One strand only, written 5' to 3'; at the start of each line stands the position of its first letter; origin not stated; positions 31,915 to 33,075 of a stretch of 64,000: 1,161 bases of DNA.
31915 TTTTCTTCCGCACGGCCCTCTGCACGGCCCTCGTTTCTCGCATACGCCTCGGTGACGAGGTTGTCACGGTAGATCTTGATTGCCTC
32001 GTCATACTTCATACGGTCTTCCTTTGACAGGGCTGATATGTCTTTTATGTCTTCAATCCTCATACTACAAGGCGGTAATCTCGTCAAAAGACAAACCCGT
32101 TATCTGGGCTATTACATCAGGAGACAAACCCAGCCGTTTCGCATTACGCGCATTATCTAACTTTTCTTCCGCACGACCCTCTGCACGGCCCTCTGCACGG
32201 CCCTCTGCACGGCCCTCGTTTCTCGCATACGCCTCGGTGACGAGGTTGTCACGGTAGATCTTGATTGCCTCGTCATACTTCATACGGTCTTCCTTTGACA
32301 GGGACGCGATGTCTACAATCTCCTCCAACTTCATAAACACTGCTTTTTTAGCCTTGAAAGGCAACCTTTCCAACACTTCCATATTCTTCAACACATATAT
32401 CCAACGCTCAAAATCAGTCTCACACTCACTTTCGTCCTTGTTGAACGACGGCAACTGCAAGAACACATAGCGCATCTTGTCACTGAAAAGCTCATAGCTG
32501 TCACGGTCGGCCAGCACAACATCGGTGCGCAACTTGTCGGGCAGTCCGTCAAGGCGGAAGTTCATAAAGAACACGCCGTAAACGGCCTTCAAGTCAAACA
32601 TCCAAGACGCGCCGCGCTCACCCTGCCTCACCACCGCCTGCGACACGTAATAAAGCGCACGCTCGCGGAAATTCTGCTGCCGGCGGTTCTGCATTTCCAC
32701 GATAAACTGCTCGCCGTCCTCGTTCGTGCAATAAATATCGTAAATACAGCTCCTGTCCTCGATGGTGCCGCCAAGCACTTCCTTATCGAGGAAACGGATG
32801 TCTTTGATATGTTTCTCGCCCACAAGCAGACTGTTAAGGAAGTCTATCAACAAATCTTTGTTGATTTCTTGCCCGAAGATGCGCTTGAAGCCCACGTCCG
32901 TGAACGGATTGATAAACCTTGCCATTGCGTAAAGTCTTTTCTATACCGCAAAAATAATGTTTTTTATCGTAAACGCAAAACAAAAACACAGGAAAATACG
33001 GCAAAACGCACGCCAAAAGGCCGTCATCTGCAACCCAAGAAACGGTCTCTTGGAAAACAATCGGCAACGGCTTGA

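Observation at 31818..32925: Rpn nuclease followed by a free-standing copy of its C-terminal domain, apparently kept in step by gene conversion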

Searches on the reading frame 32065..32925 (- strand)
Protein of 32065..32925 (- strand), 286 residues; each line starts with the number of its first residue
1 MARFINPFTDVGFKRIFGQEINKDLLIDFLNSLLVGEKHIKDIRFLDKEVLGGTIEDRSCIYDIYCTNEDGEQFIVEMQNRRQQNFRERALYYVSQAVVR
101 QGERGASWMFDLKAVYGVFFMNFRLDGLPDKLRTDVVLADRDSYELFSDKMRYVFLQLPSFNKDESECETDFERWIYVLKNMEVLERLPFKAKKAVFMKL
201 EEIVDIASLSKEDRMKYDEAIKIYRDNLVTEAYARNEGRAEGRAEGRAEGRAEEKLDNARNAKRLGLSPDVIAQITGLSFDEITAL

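Call 5: search_protein_families(library=pfam, proteins=[window:32065-32925:-], max_evalue=1)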
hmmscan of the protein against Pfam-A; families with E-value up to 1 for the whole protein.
window:32065-32925:- (286 aa): 1 family
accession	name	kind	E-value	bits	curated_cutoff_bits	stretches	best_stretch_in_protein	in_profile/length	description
PF12784.13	PDDEXK_2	-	2.3e-62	211.2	27.4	1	7-227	1-222/229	PD-(D/E)XK nuclease family transposase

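Call 6: search_protein_families(library=ncbifam, proteins=[window:32065-32925:-], max_evalue=1)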
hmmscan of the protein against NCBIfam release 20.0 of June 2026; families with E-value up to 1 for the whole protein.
window:32065-32925:- (286 aa): 1 family
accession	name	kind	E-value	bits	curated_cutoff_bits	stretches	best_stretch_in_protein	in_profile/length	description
TIGR01784.1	T_den_put_tspse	subfamily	2.5e-32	112.8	52.1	1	9-284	2-271/273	Rpn family recombination-promoting nuclease/putative transposase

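Call 8: find_encoding_contigs(protein=window:32065-32925:-, flank=6000, max_places=10)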
Protein window:32065-32925:- (286 aa): 11 contigs read that carry it; 7 places shown.
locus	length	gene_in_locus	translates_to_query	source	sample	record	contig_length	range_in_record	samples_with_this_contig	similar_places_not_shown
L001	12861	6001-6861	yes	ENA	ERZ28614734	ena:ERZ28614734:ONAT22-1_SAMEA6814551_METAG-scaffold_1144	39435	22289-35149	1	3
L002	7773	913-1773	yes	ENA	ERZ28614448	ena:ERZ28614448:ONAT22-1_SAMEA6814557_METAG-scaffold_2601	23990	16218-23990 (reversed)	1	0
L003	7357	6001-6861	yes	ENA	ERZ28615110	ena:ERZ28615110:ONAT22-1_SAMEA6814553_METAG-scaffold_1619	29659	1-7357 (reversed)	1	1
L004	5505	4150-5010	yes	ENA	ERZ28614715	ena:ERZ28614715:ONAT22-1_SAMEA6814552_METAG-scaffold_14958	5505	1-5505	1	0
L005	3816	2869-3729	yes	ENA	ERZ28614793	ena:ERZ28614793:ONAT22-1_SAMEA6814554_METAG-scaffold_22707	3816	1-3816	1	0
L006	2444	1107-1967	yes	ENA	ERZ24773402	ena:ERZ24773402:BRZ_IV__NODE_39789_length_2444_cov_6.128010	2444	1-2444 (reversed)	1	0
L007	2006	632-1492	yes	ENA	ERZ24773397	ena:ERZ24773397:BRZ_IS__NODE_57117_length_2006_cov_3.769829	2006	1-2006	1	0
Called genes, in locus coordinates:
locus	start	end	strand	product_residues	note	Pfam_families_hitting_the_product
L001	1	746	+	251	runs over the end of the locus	PF00902:TatC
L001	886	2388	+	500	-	PF12801:Fer4_5, PF12801:Fer4_5 (weak), PF12838:Fer4_7 (weak), PF13187:Fer4_9 (weak), PF12838:Fer4_7, PF13187:Fer4_9 (weak), PF00037:Fer4 (weak), PF12837:Fer4_6 (weak), +6 more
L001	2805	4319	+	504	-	PF00248:Aldo_ket_red, PF13237:Fer4_10 (faint), PF13183:Fer4_8 (weak), PF13187:Fer4_9 (faint)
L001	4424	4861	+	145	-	PF08973:TM1506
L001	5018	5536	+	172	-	-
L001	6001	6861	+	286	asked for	-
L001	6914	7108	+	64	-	-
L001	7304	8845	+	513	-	PF28494:GlyRS_ins_1, PF00587:tRNA-synt_2b, PF03129:HGTP_anticodon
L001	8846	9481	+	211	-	PF00254:FKBP_C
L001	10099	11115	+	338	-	-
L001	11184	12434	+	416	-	PF01210:NAD_Gly3P_dh_N (weak), PF03721:UDPG_MGDP_dh_N, PF00984:UDPG_MGDP_dh, PF03720:UDPG_MGDP_dh_C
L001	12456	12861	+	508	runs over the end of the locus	PF01554:MatE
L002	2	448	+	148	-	?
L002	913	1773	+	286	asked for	-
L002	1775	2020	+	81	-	-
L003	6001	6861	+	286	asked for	-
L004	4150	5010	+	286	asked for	-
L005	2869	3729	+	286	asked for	-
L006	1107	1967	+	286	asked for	-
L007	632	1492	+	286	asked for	-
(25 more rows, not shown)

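Call 45: search_solved_structures(query=window:32065-32925:-, max_evalue=10, show_alignments=3)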
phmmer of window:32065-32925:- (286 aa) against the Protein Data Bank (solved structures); distinct sequences matched with E-value up to 10: 6.
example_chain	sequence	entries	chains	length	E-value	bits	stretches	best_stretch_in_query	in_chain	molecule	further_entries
4pjq_A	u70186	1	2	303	6e-07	32.4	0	249-278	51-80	Pentatricopeptide repeat protein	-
5orq_A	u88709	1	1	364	8.2e-07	31.9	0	249-276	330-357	cPPR-Telo1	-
5orm_A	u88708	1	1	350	1.2e-06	31.4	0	249-278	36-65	cPPR-Telo1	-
6een_A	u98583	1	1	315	1.3e-05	27.9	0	249-276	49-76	Designer Pentatricopeptide Protein dPPR10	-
4pjr_A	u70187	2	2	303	0.00013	24.7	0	247-277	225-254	Pentatricopeptide repeat protein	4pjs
4ozs_A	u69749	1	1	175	0.036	16.7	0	249-276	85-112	Alpha solenoid protein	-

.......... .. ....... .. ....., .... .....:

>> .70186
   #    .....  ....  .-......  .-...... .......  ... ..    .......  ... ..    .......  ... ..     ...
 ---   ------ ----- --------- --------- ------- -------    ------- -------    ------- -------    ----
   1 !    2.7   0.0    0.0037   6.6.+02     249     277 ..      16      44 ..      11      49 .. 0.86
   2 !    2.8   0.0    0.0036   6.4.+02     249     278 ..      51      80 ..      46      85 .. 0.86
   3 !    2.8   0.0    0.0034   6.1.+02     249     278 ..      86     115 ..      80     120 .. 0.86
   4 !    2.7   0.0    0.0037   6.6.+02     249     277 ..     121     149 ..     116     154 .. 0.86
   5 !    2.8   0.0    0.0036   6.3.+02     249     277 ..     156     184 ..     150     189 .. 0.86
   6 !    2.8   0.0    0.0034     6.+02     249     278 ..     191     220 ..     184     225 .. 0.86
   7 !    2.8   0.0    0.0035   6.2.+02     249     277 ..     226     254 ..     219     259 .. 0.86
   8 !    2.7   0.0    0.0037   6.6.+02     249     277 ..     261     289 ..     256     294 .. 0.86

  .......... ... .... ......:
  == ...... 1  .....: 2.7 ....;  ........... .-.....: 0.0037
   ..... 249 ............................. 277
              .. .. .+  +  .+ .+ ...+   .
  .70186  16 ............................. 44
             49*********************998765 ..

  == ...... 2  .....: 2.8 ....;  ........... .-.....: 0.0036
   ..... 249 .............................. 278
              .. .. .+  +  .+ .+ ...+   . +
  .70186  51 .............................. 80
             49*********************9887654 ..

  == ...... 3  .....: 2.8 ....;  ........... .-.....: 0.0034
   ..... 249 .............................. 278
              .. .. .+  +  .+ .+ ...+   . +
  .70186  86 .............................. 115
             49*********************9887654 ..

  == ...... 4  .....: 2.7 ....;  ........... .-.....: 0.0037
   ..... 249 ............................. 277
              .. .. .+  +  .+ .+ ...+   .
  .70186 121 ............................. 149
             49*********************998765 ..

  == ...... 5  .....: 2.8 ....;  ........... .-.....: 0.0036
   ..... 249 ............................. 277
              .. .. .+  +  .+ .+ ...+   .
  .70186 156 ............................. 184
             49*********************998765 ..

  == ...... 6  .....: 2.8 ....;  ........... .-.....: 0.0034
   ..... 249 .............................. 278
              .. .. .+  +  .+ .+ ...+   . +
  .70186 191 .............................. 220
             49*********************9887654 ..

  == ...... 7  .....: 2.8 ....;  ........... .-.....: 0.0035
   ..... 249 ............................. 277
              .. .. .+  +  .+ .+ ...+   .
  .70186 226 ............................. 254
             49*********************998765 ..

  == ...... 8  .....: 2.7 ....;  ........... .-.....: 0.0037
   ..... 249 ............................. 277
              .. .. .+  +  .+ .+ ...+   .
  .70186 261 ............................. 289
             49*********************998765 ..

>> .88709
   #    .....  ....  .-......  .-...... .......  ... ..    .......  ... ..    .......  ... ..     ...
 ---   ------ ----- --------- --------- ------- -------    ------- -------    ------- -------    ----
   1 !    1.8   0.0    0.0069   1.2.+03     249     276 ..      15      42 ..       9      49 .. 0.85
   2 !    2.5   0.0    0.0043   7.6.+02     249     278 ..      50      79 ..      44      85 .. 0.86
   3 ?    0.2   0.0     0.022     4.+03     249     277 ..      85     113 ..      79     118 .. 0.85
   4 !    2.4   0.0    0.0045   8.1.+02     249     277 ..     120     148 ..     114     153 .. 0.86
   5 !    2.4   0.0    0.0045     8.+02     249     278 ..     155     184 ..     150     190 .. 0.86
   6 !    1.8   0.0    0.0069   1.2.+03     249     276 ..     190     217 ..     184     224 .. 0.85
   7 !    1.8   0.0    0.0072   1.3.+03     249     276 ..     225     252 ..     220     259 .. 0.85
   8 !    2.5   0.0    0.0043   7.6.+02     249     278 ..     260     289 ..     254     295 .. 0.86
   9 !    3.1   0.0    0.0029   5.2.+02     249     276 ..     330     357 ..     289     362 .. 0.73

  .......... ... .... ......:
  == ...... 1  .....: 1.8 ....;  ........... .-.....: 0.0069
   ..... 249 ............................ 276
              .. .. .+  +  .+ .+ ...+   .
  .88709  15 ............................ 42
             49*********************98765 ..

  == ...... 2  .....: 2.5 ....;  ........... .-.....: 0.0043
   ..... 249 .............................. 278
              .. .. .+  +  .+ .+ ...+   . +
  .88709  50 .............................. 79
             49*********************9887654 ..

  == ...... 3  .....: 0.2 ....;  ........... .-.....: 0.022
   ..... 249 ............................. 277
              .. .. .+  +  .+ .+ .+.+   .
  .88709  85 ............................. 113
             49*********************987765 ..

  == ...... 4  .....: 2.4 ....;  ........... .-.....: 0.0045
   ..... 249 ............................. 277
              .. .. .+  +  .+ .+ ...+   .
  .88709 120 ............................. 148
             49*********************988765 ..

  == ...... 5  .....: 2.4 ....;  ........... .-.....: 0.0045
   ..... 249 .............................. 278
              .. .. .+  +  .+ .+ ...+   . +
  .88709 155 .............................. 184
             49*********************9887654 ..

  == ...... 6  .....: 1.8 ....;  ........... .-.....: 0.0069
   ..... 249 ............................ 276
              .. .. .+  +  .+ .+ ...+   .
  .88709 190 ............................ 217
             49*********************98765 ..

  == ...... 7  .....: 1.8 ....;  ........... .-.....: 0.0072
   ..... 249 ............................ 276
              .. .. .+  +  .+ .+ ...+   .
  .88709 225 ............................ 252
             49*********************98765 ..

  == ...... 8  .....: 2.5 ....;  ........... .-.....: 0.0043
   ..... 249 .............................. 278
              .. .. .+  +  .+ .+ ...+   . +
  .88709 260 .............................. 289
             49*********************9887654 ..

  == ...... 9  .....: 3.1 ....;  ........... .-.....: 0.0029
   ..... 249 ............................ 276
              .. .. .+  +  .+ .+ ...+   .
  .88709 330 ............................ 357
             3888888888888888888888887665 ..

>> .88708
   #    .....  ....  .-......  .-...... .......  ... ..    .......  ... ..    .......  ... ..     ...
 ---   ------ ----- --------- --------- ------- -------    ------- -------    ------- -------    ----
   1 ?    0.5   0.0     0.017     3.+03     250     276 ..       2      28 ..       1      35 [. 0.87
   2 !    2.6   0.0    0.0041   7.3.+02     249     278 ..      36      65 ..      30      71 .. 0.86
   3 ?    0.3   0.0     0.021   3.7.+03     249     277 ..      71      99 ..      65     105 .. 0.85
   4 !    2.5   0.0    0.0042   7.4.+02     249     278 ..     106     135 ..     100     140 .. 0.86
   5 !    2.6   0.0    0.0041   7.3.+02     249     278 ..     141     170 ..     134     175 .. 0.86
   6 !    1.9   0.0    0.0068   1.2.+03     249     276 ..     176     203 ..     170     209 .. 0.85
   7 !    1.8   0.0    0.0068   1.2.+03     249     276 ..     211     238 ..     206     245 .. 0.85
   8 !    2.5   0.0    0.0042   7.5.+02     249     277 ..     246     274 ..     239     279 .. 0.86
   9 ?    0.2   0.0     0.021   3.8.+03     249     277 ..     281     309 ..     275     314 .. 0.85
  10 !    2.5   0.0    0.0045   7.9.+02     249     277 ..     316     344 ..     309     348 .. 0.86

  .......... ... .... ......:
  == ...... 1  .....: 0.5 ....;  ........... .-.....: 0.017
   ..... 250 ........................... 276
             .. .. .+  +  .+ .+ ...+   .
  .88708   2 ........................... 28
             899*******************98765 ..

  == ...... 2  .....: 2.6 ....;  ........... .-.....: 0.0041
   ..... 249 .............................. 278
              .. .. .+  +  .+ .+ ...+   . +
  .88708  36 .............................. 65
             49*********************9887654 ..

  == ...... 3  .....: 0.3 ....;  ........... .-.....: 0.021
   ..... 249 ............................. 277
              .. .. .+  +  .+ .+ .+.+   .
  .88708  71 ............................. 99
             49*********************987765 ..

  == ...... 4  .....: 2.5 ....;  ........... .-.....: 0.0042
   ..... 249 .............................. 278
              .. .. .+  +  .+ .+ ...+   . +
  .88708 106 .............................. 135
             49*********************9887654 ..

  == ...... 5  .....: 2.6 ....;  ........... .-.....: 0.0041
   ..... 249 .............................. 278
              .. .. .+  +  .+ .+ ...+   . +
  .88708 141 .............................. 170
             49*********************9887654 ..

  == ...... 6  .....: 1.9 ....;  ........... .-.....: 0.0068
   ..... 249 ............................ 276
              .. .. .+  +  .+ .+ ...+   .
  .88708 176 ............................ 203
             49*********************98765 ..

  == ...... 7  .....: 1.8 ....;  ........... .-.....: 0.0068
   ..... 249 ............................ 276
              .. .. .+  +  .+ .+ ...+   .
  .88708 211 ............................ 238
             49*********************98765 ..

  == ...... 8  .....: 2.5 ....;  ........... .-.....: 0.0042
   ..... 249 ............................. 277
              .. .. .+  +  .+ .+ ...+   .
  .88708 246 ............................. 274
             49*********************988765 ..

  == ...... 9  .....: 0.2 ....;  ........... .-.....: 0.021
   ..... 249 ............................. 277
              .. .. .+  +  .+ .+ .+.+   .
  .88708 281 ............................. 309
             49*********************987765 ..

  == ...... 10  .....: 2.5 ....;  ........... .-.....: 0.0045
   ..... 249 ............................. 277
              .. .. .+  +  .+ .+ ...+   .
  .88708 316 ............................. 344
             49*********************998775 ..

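Call 50: find_homologous_proteins(query=window:32065-32925:-, max_evalue=1e-30)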
Query window:32065-32925:- (286 aa): 5835 proteins with E <= 1e-30 among 8000 candidates; the best 120 are listed.
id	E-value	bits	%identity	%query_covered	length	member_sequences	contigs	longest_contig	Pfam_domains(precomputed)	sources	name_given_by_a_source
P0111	4.0e-173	592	95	100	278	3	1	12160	PF12784.14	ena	-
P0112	1.7e-165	567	91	100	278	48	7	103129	PF12784.14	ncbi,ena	-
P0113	1.8e-153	528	82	100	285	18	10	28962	PF12784.14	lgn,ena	-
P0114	4.3e-153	526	84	100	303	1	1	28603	PF12784.14,PF27070.1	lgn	-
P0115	1.2e-147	509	84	100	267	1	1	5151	PF12784.14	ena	-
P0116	2.4e-147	508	80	100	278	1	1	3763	PF12784.14,PF27070.1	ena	-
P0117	3.4e-147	507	77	100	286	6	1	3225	PF12784.14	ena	-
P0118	1.1e-139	483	76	100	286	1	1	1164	PF12784.14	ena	-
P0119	2.0e-136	472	74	100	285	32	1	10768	PF12784.14,PF27070.1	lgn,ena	-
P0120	1.4e-135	469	76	100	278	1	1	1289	PF12784.14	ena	-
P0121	6.9e-135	467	68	100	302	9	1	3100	PF12784.14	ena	-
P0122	7.1e-135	467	67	100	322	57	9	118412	PF12784.14,PF09811.15,PF27070.1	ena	-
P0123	9.1e-135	466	73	100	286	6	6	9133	PF12784.14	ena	-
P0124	1.7e-134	465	67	100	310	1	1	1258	PF12784.14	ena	-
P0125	4.0e-134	464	67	100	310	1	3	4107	PF12784.14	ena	-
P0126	6.1e-134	464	72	100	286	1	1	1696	PF12784.14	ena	-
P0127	6.9e-134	463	68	100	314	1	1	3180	PF12784.14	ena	-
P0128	9.9e-134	463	72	100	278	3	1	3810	PF12784.14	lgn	-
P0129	1.1e-133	463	72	100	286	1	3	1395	PF12784.14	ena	-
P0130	6.5e-133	460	72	100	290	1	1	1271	PF12784.14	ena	-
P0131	9.5e-133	460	67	100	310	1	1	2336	PF12784.14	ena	-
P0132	9.7e-133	460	67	100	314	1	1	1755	PF12784.14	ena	-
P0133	1.1e-132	460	72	100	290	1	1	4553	PF12784.14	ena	-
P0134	1.2e-132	459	67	100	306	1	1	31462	PF12784.14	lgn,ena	-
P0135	1.6e-132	459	68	100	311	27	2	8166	PF12784.14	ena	-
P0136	1.9e-132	459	69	100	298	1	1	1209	PF12784.14,PF27070.1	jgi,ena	-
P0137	2.0e-132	459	71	100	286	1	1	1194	PF12784.14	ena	-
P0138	2.8e-132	458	68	100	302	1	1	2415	PF12784.14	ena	-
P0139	2.9e-132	458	66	100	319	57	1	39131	PF12784.14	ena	-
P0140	3.0e-132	458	67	100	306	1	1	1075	PF12784.14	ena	-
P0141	3.3e-132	458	67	100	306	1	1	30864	PF12784.14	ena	-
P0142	4.2e-132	458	67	100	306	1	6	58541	PF12784.14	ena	-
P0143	4.4e-132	458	67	100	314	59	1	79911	PF12784.14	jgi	-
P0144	5.4e-132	457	72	100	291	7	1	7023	PF12784.14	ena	-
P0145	6.4e-132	457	66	100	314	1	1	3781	PF12784.14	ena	-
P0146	9.2e-132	456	69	100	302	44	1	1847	PF12784.14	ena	-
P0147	1.4e-131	456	71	100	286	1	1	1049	PF12784.14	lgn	-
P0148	1.8e-131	456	67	100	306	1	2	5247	PF12784.14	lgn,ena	-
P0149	2.0e-131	455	67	100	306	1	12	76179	PF12784.14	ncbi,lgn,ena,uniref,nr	ncbi:Rpn family recombination-promoting nuclease/putative transposase [Bacteroides sp. An269]|uniref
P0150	4.5e-131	454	73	100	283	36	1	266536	PF12784.14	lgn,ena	-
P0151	4.6e-131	454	68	100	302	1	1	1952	PF12784.14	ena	-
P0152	5.4e-131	454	72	100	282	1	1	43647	PF12784.14,PF27070.1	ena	-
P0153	7.0e-131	454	66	100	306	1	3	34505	PF12784.14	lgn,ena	-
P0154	8.1e-131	453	66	100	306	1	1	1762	PF12784.14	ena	-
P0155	8.2e-131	453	65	100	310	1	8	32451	PF12784.14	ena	-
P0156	9.0e-131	453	66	97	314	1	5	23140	PF12784.14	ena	-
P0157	1.1e-130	453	65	100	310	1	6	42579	PF12784.14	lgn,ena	-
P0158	1.2e-130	453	67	100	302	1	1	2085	PF12784.14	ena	-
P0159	1.4e-130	453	66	97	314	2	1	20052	PF12784.14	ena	-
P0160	1.4e-130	453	72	100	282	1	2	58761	PF12784.14,PF27070.1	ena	-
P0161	1.6e-130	452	71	100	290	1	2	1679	PF12784.14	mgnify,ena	mgnify:CR=1 FL=1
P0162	1.8e-130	452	65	100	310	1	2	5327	PF12784.14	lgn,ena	-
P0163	2.2e-130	452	73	100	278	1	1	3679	PF12784.14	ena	-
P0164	2.7e-130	452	65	100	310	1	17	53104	PF12784.14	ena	-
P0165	2.9e-130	452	67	100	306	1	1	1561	PF12784.14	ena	-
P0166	3.0e-130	452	72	100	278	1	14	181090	PF12784.14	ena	-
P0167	3.6e-130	451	71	100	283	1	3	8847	PF12784.14,PF27070.1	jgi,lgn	-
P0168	3.9e-130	451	72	100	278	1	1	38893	PF12784.14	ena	-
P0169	5.8e-130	451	72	100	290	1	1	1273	PF12784.14,PF27070.1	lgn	-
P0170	7.4e-130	450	72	100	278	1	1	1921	PF12784.14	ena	-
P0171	7.6e-130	450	70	100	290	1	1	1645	PF12784.14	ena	-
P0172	7.9e-130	450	67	100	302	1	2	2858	PF12784.14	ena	-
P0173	8.0e-130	450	72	100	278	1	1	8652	PF12784.14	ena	-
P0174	8.7e-130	450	72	100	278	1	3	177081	PF12784.14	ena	-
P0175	1.0e-129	450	72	100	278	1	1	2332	PF12784.14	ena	-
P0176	1.1e-129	450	72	100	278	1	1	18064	PF12784.14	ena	-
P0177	1.4e-129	449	69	100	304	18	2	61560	PF12784.14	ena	-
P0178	1.8e-129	449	71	100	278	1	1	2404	PF12784.14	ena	-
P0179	1.8e-129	449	71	100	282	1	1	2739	PF12784.14,PF27070.1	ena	-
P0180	1.9e-129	449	64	100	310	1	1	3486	PF12784.14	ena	-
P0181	2.0e-129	449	72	100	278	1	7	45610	PF12784.14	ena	-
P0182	2.1e-129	449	72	100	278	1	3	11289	PF12784.14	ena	-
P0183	2.1e-129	449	65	100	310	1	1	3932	PF12784.14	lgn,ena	-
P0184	2.2e-129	449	65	100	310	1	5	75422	PF12784.14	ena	-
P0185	2.4e-129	449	71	100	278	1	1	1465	PF12784.14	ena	-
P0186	2.5e-129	449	72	100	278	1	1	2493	PF12784.14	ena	-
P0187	2.8e-129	448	66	100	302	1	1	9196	PF12784.14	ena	-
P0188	3.2e-129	448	67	100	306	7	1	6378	PF12784.14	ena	-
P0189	3.2e-129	448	72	100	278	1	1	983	PF12784.14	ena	-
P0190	3.8e-129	448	71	100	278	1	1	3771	PF12784.14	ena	-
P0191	3.9e-129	448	70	100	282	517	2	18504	PF12784.14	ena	-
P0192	4.2e-129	448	69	100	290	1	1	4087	PF12784.14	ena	-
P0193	4.3e-129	448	72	100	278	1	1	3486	PF12784.14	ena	-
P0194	4.3e-129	448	69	100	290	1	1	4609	PF12784.14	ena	-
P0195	4.4e-129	448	72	100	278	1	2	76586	PF12784.14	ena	-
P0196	4.4e-129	448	70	100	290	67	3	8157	PF12784.14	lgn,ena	-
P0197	5.0e-129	448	71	100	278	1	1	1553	PF12784.14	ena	-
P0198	5.0e-129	448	71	100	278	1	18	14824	PF12784.14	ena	-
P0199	5.6e-129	447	71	100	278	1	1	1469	PF12784.14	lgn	-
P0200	6.4e-129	447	71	100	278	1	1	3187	PF12784.14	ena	-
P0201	6.6e-129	447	71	100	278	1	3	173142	PF12784.14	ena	-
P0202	7.2e-129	447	71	100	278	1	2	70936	PF12784.14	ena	-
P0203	7.5e-129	447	71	100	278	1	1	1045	PF12784.14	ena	-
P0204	7.9e-129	447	71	100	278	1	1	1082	PF12784.14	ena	-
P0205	9.5e-129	447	68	100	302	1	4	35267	PF12784.14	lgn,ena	-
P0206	1.3e-128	446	71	100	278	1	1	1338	PF12784.14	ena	-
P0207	2.2e-128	445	64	100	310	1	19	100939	PF12784.14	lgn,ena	-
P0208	2.3e-128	445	68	100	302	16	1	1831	PF12784.14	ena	-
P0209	3.0e-128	445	71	100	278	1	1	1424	PF12784.14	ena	-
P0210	3.1e-128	445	70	100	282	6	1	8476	PF12784.14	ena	-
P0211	4.1e-128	445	71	100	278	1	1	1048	PF12784.14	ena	-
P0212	8.0e-128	444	71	100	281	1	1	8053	PF12784.14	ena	-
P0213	9.2e-128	443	71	100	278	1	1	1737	PF12784.14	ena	-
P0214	1.2e-127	443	70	100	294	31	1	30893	PF12784.14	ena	-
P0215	1.3e-127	443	82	82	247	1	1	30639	PF12784.14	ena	-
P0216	1.4e-127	443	70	100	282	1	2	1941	PF12784.14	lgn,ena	-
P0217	1.7e-127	442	68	100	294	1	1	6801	PF12784.14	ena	-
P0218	1.8e-127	442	67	100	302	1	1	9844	PF12784.14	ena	-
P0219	1.9e-127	442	69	100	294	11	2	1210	PF12784.14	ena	-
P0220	2.6e-127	442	69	100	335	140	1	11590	PF12784.14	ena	-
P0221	2.8e-127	442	69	100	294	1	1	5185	PF12784.14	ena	-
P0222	3.1e-127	442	71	100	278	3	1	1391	PF12784.14,PF27070.1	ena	-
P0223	4.2e-127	441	69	100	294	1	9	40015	PF12784.14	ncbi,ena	-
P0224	4.5e-127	441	71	97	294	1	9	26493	PF12784.14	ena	-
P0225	5.0e-127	441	71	100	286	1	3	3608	PF12784.14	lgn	-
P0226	6.4e-127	441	72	100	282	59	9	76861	PF12784.14,PF27070.1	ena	-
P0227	7.1e-127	440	69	100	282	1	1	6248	PF12784.14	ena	-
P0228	7.4e-127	440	67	100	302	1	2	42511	PF12784.14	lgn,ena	-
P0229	8.1e-127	440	59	100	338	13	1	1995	PF12784.14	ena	-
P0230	8.3e-127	440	70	100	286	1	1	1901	PF12784.14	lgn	-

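Call 51: list_cluster_members(proteins=[P0111, P0112, window:32065-32925:-])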
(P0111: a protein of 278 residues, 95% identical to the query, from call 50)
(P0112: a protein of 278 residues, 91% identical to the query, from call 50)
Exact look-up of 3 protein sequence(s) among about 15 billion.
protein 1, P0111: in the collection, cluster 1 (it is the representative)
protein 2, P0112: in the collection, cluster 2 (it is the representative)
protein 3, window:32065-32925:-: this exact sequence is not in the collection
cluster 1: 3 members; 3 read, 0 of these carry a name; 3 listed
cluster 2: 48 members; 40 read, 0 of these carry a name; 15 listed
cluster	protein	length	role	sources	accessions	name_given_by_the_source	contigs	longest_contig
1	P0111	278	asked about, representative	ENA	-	-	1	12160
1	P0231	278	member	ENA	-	-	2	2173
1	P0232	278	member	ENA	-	-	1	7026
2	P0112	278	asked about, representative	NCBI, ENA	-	-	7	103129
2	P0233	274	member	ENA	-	-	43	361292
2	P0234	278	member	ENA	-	-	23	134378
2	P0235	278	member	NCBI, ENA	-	-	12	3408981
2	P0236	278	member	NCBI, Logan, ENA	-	-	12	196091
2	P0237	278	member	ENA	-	-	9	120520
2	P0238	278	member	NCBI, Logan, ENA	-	-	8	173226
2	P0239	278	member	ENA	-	-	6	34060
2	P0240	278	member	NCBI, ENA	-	-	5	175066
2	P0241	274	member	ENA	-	-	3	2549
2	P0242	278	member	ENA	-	-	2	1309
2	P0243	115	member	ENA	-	-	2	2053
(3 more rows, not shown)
